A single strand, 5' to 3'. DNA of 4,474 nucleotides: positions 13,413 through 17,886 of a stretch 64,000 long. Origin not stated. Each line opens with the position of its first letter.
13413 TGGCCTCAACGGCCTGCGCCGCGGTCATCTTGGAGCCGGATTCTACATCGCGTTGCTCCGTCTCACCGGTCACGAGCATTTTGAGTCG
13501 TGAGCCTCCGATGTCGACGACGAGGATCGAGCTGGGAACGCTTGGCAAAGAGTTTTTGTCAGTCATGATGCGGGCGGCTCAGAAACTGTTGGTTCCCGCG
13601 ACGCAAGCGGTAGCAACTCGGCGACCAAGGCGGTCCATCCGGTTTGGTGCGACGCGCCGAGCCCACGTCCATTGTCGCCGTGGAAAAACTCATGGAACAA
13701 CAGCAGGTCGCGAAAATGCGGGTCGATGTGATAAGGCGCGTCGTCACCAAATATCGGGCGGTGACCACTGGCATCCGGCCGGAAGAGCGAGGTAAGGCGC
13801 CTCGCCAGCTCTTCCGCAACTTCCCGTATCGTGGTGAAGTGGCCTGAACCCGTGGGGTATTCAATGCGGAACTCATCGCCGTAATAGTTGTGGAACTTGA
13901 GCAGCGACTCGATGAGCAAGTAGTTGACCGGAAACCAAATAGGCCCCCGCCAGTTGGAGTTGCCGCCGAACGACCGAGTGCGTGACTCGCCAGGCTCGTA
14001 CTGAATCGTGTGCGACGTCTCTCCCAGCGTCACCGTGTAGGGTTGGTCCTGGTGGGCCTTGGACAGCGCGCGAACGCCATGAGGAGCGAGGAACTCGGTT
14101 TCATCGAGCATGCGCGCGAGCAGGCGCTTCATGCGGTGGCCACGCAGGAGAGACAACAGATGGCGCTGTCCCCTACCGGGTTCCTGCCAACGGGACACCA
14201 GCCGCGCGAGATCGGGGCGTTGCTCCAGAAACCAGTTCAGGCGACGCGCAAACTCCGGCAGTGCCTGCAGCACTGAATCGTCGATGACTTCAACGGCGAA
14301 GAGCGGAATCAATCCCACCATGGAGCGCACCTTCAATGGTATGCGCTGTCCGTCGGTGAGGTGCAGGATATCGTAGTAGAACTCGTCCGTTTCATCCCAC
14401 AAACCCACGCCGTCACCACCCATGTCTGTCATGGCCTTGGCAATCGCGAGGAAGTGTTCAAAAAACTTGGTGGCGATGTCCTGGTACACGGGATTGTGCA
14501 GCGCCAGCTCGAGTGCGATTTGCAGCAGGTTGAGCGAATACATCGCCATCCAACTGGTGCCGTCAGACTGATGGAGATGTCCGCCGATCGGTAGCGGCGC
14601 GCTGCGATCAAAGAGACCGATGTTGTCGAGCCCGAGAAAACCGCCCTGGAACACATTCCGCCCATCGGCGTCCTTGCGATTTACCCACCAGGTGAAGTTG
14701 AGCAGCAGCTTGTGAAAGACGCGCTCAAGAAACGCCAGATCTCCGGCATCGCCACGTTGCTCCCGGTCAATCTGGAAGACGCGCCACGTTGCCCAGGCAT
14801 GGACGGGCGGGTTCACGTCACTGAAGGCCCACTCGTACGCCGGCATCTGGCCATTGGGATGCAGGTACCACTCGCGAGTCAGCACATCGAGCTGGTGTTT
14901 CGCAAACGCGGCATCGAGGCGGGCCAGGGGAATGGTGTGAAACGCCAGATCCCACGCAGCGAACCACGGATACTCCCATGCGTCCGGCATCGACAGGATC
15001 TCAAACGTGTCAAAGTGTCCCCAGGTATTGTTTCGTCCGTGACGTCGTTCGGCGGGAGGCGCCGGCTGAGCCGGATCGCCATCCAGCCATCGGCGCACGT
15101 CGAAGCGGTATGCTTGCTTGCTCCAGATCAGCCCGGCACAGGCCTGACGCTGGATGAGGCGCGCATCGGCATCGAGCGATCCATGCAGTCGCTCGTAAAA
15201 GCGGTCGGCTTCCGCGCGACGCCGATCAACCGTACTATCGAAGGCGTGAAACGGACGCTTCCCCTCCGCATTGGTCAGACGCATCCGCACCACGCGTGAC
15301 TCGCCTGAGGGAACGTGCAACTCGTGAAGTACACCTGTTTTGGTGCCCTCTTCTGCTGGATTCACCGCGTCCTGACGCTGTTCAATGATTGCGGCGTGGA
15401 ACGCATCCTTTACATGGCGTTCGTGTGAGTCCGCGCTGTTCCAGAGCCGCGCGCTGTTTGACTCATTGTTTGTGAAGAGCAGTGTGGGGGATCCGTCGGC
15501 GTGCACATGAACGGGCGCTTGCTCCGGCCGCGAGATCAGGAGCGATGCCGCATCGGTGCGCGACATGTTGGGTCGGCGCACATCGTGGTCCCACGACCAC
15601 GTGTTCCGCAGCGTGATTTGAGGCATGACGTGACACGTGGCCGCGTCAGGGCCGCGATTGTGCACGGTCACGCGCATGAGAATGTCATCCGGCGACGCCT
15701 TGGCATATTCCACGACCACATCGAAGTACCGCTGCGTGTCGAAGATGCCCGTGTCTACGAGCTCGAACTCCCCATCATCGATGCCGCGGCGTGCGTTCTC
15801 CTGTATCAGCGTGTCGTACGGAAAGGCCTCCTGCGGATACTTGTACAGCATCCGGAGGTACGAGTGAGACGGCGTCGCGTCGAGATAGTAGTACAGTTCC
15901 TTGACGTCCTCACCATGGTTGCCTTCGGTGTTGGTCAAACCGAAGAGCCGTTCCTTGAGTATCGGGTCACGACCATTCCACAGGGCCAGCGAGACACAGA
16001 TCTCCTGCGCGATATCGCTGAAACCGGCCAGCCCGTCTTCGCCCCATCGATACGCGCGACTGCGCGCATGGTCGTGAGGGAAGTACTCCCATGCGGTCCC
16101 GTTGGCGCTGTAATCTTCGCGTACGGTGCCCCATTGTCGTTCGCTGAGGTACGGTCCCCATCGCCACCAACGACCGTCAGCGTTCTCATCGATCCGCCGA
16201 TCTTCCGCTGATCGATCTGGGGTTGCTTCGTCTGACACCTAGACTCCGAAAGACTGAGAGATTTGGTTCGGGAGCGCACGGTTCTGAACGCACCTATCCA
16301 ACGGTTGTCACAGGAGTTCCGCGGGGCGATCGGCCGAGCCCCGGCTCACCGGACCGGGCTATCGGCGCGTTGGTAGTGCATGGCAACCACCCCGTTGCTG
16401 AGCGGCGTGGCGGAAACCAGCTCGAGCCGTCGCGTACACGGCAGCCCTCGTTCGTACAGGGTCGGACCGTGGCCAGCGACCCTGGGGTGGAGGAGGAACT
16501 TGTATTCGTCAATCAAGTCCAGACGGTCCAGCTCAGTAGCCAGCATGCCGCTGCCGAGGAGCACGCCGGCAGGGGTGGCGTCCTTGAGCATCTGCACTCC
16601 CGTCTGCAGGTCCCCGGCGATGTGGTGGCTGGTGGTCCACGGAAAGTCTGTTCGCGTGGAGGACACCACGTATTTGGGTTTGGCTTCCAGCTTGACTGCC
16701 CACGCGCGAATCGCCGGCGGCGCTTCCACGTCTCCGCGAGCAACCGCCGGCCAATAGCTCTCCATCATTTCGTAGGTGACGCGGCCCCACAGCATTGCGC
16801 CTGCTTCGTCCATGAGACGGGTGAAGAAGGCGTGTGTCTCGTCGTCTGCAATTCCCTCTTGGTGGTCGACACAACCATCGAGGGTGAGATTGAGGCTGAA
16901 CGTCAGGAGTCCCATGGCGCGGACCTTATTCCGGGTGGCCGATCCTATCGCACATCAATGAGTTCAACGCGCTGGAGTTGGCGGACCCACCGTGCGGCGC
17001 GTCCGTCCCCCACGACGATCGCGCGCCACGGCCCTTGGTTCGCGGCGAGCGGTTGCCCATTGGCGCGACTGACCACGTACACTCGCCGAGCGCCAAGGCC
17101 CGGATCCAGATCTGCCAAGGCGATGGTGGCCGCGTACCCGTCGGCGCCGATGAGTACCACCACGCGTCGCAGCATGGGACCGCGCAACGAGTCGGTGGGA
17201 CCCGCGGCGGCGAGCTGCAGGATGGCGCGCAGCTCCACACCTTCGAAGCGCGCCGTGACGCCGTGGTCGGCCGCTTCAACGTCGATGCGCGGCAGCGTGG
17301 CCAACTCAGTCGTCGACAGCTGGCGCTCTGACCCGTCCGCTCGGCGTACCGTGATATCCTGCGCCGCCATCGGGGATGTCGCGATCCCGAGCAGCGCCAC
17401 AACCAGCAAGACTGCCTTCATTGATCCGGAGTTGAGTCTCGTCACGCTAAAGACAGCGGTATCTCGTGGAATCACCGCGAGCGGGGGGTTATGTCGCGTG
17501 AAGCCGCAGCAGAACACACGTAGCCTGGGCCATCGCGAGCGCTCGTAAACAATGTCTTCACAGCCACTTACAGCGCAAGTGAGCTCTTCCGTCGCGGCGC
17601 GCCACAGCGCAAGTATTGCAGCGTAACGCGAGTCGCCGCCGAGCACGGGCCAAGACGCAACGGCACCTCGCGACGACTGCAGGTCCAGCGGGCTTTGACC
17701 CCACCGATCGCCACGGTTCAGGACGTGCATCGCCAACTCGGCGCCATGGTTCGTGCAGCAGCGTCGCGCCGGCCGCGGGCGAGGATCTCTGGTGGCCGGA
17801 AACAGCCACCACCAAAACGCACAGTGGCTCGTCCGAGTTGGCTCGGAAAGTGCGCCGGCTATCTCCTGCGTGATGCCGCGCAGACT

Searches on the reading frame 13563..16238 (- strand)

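Call 29: search_protein_families(library=pfam, proteins=[window:13563-16238:-], max_evalue=0.001)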
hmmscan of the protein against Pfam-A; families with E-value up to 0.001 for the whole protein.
window:13563-16238:- (891 aa): 2 families
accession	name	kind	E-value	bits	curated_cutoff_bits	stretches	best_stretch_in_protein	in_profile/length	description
PF22422.2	MGH1-like_GH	-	2e-19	70.9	27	2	423-527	1-110/356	Mannosylglycerate hydrolase MGH1-like glycoside hydrolase domain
PF03200.22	Glyco_hydro_63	-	1e-05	25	22.4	0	702-788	365-432/492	Glycosyl hydrolase family 63 C-terminal domain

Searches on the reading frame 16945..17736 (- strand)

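Call 29: search_protein_families(library=pfam, proteins=[window:16945-17736:-], max_evalue=0.001)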
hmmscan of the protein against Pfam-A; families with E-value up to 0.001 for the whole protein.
window:16945-17736:- (263 aa): 1 family
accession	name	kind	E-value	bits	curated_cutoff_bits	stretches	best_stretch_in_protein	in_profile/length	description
PF00174.25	Oxidored_molyb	-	7.6e-07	29.3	24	1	160-261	67-162/169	Oxidoreductase molybdopterin binding domain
